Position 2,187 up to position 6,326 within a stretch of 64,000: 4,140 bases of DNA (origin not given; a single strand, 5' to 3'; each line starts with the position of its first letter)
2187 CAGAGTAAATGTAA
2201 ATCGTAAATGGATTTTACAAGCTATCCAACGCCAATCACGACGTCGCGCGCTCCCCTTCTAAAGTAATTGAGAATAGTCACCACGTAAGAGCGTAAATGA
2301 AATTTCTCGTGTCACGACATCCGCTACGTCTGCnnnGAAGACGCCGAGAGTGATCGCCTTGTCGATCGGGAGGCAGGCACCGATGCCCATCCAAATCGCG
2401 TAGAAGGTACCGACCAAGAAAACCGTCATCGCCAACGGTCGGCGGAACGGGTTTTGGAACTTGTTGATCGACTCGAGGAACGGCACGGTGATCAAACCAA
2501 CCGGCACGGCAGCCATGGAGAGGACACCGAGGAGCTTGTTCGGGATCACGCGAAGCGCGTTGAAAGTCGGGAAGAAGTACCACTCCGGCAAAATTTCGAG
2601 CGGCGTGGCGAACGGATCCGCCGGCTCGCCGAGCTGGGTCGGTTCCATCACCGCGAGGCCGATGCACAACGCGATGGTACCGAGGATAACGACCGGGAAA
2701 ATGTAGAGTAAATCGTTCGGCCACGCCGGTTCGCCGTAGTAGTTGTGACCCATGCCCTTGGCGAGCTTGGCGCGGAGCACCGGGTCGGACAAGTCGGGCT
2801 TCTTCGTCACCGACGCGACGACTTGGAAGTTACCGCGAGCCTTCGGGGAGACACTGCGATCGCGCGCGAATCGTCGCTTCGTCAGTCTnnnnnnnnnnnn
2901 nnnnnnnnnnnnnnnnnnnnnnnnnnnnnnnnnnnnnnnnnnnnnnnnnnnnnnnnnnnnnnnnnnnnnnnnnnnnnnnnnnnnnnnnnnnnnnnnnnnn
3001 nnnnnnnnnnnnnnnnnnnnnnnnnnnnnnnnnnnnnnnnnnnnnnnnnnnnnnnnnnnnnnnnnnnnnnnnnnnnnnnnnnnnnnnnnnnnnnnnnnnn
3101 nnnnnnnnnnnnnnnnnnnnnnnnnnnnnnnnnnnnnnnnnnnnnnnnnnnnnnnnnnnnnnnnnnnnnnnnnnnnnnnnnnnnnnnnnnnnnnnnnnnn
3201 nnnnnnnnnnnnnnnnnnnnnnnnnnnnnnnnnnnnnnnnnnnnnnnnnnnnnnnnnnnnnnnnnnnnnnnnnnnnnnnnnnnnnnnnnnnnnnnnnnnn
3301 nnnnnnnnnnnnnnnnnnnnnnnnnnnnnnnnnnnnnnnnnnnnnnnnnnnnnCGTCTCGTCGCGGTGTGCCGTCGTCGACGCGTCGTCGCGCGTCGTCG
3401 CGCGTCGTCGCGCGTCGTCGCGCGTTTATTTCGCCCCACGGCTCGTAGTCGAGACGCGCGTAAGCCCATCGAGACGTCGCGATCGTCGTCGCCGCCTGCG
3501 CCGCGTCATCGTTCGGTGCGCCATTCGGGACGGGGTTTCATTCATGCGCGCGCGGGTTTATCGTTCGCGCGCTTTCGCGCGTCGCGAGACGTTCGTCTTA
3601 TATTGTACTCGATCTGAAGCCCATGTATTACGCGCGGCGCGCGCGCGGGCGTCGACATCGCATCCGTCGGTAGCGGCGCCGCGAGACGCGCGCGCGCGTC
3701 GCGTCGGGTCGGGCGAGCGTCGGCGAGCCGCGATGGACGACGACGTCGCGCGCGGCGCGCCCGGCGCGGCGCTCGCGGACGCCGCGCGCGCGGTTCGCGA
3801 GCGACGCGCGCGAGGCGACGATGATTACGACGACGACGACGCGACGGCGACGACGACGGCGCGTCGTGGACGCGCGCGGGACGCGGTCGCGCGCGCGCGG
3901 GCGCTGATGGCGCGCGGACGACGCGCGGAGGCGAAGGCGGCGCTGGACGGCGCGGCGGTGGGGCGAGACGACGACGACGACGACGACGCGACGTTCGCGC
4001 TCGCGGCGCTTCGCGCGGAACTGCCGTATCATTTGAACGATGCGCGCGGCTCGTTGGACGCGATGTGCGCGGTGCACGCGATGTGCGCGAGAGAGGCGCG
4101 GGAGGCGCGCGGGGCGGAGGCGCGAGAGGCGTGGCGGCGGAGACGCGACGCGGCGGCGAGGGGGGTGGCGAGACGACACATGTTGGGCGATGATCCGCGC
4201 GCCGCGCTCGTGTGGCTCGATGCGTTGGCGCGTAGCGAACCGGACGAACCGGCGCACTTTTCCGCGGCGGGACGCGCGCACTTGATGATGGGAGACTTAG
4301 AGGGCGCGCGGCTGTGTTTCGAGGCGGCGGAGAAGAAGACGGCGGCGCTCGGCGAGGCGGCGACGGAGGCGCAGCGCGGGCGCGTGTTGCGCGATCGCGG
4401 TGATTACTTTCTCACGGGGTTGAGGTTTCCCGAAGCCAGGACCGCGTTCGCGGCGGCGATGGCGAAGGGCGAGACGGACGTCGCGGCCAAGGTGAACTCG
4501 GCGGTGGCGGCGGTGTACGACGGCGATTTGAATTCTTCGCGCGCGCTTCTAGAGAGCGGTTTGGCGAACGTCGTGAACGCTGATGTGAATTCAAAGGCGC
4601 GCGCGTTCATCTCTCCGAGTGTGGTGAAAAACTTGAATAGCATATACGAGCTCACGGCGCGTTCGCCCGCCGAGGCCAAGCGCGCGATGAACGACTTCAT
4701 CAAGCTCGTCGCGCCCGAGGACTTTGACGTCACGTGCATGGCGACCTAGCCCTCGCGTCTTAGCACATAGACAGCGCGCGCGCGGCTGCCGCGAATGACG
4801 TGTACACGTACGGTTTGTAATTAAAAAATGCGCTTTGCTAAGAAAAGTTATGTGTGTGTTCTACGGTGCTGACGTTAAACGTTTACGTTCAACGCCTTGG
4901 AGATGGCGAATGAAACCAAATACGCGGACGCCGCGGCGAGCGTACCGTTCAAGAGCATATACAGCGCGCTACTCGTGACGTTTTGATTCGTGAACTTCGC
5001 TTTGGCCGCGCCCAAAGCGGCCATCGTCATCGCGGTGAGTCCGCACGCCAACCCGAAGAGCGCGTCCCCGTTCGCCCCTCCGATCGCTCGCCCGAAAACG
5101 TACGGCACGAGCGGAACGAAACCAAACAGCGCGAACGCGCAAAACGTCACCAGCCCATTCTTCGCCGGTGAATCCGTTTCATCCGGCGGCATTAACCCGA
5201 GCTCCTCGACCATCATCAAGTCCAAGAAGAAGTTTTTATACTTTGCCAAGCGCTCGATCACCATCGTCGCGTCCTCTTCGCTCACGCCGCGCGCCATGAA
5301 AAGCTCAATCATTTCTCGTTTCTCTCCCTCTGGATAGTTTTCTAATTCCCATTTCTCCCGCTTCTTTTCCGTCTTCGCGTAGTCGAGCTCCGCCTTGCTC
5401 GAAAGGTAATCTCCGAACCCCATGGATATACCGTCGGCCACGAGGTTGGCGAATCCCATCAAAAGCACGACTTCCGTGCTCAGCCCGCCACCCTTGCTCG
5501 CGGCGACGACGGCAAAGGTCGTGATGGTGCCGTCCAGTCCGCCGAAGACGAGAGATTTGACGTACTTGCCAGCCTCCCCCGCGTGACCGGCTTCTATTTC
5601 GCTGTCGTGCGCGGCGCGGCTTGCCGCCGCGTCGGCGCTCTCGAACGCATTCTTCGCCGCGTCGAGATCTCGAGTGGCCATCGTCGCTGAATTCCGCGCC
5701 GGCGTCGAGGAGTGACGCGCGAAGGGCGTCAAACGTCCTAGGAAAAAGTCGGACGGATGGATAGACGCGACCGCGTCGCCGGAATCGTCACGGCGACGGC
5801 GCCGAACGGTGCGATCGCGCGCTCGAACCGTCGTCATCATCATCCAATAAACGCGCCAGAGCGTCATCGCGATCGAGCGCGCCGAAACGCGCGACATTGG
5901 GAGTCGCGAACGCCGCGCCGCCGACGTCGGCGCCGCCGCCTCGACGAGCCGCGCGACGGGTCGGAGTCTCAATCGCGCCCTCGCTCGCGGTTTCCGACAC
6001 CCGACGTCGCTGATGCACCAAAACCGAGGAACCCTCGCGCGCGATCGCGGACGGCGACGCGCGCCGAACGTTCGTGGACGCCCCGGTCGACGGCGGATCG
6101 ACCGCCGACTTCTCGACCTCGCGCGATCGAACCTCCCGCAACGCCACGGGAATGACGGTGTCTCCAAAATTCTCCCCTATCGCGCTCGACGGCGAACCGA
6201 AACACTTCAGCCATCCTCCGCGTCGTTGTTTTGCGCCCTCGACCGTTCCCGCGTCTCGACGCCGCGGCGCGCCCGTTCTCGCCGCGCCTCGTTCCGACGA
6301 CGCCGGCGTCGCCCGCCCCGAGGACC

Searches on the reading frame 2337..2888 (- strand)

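Call 10: search_protein_families(library=pfam, proteins=[window:2337-2888:-], max_evalue=0.01)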
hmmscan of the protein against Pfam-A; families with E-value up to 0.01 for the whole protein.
window:2337-2888:- (184 aa): 1 family
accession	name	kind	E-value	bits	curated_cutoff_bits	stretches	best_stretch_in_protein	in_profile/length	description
PF00032.22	Cytochrom_B_C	-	1e-17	64.7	20.7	1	89-178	1-89/102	Cytochrome b(C-terminal)/b6/petD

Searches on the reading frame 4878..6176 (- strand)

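Call 10: search_protein_families(library=pfam, proteins=[window:4878-6176:-], max_evalue=0.01)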
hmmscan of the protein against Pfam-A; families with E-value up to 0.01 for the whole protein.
window:4878-6176:- (433 aa): 1 family
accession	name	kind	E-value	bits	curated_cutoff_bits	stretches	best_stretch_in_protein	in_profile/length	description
PF01988.24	VIT1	-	3.8e-67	226.7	28.1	1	206-421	1-212/214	VIT family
